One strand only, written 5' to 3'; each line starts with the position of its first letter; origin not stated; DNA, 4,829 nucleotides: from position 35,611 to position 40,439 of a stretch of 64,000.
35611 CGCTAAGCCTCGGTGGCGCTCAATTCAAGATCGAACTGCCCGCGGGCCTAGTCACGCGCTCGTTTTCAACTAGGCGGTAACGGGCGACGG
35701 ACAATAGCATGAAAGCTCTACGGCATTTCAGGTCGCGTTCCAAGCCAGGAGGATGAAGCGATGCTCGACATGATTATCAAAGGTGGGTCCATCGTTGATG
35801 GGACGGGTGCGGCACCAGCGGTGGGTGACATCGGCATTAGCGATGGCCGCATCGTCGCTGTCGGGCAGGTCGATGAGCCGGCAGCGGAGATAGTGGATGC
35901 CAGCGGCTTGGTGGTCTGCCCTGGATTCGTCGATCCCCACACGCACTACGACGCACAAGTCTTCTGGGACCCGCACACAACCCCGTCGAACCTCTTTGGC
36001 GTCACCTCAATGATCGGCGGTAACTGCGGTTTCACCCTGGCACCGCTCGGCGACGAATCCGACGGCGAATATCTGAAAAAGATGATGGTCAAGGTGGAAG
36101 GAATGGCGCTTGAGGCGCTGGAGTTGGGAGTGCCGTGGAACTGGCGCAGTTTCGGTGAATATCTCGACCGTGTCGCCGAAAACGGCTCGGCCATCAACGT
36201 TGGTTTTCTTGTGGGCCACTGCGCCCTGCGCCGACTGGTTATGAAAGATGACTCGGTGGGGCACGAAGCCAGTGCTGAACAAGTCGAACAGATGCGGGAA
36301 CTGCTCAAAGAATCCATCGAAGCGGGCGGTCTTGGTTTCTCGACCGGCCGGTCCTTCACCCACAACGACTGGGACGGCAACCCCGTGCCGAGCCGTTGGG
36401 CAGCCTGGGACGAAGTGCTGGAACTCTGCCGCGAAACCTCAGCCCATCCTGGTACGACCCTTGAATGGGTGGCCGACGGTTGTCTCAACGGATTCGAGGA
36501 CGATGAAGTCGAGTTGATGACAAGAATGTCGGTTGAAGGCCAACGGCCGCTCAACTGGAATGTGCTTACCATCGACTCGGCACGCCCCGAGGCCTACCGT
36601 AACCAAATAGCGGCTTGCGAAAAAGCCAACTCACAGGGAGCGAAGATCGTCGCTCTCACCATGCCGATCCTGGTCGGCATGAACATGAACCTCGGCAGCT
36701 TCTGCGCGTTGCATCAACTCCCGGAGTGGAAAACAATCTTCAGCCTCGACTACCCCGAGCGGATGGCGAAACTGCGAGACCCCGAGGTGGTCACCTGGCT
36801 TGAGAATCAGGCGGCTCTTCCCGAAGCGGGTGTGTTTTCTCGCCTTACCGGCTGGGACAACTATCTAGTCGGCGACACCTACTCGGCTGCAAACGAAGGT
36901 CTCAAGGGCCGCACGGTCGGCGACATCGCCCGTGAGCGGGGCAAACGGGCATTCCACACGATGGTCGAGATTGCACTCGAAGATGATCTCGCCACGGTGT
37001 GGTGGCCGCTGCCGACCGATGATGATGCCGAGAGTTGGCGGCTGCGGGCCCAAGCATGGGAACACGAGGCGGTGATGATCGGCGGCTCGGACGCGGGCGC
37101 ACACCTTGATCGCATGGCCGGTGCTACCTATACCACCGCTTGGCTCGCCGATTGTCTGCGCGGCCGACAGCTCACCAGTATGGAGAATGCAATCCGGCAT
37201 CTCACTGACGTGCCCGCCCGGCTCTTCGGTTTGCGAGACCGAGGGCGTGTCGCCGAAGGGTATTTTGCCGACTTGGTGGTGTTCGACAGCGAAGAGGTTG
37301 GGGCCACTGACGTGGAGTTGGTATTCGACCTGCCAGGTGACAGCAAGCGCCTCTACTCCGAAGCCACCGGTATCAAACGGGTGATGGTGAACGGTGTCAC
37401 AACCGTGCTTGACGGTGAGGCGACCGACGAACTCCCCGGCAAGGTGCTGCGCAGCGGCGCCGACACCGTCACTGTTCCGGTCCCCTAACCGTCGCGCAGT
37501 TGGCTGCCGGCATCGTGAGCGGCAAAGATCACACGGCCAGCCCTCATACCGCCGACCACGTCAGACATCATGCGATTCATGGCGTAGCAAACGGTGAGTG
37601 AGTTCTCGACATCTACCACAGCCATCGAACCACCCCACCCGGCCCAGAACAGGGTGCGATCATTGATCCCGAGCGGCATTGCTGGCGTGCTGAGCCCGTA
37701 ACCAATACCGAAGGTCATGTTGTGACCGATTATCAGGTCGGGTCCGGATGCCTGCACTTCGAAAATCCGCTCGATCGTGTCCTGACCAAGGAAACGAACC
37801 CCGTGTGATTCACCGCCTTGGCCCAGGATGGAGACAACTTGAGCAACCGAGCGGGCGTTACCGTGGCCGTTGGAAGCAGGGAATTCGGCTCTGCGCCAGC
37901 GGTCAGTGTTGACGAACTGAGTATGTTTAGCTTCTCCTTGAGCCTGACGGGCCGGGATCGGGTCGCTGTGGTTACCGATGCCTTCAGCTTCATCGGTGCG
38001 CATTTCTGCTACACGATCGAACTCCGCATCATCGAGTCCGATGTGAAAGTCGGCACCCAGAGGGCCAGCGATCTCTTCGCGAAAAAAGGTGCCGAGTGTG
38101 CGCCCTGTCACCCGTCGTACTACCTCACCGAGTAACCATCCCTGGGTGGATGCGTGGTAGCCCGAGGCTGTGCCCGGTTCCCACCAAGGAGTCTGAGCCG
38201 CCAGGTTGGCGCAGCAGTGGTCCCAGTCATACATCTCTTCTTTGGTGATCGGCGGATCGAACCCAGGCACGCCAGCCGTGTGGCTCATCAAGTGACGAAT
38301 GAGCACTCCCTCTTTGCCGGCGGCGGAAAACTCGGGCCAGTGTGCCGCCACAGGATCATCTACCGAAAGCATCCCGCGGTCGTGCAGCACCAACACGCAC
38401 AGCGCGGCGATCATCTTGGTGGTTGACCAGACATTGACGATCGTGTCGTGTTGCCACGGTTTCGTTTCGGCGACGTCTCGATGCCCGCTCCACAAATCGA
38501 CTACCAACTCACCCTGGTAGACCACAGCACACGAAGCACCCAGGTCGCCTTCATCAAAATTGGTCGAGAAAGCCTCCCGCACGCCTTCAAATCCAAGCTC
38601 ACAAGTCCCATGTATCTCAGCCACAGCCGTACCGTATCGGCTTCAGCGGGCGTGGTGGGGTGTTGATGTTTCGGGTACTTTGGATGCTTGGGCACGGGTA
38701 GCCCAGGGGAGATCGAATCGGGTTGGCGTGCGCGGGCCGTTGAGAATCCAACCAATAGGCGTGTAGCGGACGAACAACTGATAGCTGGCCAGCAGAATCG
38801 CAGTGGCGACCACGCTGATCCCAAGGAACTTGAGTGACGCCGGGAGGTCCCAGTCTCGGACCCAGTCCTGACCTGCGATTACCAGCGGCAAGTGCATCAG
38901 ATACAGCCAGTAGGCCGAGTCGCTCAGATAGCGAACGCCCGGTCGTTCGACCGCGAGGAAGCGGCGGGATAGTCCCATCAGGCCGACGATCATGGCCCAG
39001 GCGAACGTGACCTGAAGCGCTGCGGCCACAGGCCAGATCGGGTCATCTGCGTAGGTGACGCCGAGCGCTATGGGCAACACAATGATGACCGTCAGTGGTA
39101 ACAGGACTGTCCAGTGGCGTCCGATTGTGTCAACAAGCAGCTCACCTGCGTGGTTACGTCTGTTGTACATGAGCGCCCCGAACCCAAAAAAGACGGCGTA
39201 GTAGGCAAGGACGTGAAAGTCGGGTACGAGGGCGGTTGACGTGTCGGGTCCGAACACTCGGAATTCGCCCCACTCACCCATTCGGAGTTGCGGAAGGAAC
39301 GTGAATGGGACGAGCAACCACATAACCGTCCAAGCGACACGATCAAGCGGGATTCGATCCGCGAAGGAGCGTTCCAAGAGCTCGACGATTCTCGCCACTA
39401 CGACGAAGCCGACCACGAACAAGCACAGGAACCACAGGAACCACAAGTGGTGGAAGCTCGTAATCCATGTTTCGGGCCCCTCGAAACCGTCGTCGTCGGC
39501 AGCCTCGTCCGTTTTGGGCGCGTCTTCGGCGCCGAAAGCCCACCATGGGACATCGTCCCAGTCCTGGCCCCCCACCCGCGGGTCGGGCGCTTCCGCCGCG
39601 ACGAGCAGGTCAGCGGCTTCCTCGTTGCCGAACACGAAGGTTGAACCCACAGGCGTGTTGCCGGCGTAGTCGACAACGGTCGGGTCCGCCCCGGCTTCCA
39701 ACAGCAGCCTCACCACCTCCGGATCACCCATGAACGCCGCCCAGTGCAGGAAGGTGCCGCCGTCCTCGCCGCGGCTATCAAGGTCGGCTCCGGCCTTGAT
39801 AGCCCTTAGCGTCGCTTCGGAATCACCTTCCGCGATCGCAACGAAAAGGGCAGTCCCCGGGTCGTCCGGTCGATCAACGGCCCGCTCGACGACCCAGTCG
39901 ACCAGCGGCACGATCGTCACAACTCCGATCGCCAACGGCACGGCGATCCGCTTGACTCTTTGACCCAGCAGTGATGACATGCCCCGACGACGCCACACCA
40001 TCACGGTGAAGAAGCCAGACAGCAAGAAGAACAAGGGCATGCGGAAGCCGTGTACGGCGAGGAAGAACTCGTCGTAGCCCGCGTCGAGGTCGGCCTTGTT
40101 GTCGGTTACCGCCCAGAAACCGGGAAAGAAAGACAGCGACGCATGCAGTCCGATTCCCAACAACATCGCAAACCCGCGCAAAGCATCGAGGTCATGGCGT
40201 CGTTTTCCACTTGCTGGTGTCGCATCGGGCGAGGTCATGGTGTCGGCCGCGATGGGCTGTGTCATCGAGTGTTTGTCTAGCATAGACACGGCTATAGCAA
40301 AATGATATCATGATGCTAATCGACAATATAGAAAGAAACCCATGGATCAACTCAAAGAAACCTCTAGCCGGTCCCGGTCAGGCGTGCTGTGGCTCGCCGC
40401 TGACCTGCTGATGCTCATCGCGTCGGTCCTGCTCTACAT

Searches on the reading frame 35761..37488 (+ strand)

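Call 100: search_protein_families(library=pfam, proteins=[window:35761-37488:+], max_evalue=0.00001)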
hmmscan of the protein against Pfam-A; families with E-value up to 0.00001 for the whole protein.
window:35761-37488:+ (575 aa): 2 families
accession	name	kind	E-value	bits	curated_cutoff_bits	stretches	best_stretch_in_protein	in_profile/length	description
PF07969.17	Amidohydro_3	-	4.3e-42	145.6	29.7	1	43-517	1-453/472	Amidohydrolase family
PF01979.26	Amidohydro_1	-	1.2e-11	44.9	25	1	432-546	238-343/345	Amidohydrolase family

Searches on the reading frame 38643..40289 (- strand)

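Call 100: search_protein_families(library=pfam, proteins=[window:38643-40289:-], max_evalue=0.00001)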
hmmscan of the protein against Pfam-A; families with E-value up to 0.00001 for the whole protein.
window:38643-40289:- (548 aa): 5 families
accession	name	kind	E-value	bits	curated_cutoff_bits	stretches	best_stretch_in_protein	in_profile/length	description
PF01757.29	Acyl_transf_3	-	1.7e-32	113.2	31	2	32-133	2-97/326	Acyltransferase domain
PF12796.13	Ank_2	-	2.7e-18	66.7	27.3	2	143-207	28-90/90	Ankyrin repeats (3 copies)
PF13637.12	Ank_4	-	7.1e-14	52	22.7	2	148-197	1-50/50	Ankyrin repeats (many copies)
PF00023.36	Ank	-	3.1e-09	37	21.1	1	176-207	1-32/33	Ankyrin repeat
PF13606.12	Ank_3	-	8.8e-07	29.1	22.3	0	176-203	1-28/30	Ankyrin repeat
